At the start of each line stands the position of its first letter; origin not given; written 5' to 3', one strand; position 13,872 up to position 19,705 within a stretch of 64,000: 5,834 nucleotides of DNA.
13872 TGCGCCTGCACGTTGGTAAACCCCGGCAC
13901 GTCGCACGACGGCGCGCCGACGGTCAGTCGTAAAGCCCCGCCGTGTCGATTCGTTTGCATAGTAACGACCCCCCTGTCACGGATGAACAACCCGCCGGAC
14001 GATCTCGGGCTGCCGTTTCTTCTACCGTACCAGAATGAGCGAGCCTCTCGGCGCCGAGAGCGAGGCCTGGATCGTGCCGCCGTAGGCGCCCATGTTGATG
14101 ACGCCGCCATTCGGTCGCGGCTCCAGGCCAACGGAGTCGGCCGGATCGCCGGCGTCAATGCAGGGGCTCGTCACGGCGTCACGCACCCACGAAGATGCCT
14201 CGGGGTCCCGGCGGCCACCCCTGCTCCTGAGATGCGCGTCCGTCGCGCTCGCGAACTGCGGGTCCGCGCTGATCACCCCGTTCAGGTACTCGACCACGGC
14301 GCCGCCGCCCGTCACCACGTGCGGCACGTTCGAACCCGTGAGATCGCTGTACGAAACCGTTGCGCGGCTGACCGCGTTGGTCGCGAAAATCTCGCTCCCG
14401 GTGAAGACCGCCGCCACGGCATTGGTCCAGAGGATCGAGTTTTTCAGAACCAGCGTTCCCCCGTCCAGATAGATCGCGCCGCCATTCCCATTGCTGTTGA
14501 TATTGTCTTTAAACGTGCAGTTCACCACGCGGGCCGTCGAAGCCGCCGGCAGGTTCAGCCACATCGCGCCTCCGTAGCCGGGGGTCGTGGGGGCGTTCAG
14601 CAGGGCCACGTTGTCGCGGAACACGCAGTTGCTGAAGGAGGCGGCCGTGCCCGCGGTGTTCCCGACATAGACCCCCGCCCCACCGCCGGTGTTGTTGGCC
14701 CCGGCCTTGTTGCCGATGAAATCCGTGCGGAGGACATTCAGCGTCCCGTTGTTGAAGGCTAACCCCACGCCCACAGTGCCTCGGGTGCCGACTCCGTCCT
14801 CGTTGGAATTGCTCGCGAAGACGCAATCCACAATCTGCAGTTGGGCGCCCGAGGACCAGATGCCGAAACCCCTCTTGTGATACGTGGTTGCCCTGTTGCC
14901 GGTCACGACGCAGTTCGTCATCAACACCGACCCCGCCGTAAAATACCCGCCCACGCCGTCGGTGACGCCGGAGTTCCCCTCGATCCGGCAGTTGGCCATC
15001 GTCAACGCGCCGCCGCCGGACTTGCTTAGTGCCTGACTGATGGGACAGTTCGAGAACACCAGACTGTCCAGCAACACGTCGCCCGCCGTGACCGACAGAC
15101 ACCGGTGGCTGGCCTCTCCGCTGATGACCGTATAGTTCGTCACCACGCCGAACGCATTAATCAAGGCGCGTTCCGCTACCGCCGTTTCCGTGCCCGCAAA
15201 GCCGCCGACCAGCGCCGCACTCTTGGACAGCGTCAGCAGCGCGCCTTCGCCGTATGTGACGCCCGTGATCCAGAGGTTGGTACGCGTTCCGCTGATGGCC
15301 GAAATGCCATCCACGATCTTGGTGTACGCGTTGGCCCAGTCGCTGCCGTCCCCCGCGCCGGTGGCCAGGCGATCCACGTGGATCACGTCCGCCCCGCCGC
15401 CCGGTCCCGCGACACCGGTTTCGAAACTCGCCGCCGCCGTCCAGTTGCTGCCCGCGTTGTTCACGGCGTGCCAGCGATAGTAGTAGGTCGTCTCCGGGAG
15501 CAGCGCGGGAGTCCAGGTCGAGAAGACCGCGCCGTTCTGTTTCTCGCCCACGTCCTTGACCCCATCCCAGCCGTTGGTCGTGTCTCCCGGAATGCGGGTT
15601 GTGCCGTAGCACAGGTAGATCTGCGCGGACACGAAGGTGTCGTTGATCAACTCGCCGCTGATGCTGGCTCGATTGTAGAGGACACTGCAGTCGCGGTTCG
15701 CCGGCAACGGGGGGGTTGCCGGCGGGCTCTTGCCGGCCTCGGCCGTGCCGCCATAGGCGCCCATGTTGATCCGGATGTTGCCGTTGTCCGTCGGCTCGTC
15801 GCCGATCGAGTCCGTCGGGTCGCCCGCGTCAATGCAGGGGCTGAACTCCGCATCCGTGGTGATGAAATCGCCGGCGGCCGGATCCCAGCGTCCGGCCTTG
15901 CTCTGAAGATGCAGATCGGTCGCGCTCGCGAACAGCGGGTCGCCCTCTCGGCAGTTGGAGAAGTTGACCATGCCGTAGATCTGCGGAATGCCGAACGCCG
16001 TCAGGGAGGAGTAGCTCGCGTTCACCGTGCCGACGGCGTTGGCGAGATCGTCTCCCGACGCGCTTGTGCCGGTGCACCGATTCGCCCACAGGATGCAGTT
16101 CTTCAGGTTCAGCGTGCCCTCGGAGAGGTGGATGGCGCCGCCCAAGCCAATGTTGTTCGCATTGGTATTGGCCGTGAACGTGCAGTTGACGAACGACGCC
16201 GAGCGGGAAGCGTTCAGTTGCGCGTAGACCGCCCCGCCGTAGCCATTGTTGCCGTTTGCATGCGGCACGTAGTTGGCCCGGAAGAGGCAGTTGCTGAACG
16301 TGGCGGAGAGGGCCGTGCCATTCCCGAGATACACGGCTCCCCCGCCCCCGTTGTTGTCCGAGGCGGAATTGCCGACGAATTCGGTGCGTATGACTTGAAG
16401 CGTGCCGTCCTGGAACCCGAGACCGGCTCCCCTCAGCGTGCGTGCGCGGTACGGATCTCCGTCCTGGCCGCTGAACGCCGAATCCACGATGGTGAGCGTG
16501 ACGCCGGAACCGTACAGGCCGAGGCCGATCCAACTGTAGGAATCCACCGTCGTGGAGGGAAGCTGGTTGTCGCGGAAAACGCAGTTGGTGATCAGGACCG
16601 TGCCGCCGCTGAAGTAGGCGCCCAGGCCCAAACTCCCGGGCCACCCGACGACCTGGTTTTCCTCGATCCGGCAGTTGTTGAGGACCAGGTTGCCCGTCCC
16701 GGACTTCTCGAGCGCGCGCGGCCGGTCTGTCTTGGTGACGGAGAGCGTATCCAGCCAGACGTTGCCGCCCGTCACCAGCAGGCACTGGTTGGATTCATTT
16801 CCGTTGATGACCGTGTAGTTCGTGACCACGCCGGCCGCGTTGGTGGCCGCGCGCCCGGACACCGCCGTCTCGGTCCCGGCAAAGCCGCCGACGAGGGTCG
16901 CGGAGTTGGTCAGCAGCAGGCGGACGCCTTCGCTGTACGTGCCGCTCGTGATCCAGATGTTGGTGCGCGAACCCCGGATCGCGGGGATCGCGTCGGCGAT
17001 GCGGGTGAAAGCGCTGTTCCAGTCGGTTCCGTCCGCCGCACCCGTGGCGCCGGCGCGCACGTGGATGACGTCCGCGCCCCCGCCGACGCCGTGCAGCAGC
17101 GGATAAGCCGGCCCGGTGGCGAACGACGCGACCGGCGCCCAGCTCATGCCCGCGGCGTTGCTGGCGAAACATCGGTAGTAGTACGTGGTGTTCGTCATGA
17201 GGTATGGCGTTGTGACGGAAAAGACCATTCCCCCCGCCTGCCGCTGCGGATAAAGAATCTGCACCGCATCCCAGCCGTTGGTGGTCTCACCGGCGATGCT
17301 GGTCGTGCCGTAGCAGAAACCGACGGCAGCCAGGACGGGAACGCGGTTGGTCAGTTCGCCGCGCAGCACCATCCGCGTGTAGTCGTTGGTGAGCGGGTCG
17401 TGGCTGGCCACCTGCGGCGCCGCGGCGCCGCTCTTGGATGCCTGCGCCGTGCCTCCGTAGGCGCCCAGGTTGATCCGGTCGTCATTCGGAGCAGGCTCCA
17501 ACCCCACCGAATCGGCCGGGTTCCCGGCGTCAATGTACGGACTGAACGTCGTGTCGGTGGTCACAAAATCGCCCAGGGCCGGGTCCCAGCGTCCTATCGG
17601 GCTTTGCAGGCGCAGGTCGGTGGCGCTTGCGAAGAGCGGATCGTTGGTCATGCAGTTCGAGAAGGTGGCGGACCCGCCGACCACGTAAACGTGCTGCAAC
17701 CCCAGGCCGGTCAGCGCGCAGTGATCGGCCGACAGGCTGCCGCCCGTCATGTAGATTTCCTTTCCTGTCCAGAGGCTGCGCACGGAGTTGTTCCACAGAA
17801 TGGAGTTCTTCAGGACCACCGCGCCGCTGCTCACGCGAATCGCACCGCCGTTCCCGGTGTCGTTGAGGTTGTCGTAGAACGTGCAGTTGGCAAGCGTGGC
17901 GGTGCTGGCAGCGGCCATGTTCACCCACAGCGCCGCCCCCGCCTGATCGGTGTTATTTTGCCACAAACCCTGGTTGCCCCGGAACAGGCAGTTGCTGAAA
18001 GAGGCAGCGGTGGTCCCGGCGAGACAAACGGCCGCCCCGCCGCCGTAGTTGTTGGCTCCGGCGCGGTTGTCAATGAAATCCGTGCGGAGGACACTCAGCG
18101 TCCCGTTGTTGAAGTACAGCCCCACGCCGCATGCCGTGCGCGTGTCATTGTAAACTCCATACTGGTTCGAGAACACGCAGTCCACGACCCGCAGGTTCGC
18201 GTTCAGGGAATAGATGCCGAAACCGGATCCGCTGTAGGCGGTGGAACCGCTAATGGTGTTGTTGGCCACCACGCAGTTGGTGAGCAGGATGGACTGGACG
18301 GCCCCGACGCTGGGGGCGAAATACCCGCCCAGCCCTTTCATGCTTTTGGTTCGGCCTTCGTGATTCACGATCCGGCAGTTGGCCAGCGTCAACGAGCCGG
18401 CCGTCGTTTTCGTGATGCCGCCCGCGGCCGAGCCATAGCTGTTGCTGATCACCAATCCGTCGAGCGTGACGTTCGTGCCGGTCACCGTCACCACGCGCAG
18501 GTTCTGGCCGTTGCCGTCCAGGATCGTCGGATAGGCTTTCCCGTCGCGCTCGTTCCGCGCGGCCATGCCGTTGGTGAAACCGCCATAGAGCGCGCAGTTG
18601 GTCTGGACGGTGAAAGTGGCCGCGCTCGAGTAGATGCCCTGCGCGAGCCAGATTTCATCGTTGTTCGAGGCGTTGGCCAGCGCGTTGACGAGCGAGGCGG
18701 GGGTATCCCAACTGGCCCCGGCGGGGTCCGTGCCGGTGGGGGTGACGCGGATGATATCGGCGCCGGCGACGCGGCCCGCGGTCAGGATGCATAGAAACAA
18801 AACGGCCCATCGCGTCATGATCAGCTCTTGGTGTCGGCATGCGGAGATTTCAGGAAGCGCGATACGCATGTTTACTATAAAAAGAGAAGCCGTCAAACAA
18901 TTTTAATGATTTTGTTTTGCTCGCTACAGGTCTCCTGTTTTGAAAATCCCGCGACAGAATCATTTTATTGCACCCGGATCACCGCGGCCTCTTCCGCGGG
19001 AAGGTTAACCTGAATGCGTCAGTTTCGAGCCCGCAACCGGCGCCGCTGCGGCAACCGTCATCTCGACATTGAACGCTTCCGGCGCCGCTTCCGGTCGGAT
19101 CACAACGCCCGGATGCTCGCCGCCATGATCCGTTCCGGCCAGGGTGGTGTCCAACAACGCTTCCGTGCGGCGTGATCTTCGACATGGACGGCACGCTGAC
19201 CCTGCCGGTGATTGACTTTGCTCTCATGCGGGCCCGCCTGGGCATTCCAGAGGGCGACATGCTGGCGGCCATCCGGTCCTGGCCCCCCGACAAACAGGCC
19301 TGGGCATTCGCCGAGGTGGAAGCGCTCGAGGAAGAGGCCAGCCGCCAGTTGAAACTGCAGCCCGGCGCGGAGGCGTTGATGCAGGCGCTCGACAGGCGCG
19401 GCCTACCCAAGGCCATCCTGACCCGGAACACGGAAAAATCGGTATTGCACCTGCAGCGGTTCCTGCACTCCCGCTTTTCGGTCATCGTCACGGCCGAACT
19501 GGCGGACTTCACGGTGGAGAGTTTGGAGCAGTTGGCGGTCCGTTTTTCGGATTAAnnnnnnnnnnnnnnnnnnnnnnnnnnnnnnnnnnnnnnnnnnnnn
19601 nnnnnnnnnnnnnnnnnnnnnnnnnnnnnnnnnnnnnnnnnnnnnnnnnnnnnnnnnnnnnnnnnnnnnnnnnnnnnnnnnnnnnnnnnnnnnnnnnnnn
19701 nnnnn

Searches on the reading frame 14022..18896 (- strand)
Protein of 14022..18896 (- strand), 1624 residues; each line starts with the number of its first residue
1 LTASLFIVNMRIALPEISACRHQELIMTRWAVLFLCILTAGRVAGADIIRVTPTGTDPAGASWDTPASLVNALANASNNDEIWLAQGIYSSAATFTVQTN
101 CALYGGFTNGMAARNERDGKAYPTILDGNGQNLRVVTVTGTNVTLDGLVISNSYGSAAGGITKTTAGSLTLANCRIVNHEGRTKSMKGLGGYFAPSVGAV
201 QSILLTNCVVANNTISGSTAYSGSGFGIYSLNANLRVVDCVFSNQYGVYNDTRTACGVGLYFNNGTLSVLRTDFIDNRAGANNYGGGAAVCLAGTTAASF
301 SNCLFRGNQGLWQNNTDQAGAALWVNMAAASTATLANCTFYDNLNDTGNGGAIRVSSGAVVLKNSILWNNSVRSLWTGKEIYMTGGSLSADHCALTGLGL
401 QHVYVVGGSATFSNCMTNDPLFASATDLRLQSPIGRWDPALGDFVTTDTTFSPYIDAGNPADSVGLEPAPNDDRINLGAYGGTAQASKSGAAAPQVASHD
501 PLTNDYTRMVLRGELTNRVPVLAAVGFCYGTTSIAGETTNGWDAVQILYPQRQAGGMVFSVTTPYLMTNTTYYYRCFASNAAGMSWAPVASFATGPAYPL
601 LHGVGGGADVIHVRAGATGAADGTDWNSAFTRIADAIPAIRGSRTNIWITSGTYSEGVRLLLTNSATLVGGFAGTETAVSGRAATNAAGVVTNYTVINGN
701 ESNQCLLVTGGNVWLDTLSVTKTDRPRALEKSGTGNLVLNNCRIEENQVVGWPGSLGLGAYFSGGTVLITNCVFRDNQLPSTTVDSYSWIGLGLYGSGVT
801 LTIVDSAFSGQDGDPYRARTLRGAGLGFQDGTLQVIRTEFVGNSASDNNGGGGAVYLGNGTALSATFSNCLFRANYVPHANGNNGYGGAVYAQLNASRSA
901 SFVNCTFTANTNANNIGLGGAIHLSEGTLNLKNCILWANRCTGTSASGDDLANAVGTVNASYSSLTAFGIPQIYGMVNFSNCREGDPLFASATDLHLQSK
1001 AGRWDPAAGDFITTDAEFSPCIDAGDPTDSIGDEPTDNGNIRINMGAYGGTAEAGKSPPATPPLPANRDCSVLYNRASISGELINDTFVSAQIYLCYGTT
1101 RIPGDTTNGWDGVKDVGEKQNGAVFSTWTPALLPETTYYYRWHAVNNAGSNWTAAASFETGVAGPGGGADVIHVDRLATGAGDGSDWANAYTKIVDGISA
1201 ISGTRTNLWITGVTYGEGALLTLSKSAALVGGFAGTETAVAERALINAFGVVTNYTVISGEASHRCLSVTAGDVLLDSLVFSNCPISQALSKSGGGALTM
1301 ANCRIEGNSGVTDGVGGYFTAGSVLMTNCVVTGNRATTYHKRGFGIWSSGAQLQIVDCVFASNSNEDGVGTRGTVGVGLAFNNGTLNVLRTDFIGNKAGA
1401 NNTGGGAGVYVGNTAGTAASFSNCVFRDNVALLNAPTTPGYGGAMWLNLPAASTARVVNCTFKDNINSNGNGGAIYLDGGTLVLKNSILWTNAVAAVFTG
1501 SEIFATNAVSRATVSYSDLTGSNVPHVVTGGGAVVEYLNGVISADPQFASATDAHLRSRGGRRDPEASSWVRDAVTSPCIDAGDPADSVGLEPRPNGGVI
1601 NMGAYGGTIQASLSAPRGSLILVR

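Call 57: search_protein_families(library=pfam, proteins=[window:14022-18896:-], max_evalue=0.0001)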
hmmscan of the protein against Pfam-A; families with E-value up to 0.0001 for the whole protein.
window:14022-18896:- (1624 aa): 3 families
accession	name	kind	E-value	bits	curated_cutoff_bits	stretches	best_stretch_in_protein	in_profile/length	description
PF17161.10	DUF5123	-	3.2e-08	35.1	35.1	0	902-1027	3-111/113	Domain of unknown function (DUF5123)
PF08480.16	Disaggr_assoc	-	8e-07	29.6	22.6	0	1531-1583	142-194/194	Disaggregatase related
PF16656.11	Pur_ac_phosph_N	-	1.7e-05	25.7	30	0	553-594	55-93/93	Purple acid Phosphatase, N-terminal domain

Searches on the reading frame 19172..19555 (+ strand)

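Call 9: search_protein_families(library=pfam, proteins=[window:19172-19555:+], max_evalue=0.01)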
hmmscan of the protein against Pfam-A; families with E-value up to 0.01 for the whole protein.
window:19172-19555:+ (127 aa): 3 families
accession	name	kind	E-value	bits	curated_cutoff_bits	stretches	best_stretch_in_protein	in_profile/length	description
PF00702.32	Hydrolase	-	1.9e-06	28.8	26.4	1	2-108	5-147/191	haloacid dehalogenase-like hydrolase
PF13419.12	HAD_2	-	4.1e-05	24.2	23.8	1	46-109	62-129/178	Haloacid dehalogenase-like hydrolase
PF12710.13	HAD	-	0.00022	22.1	27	1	2-109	2-110/189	haloacid dehalogenase-like hydrolase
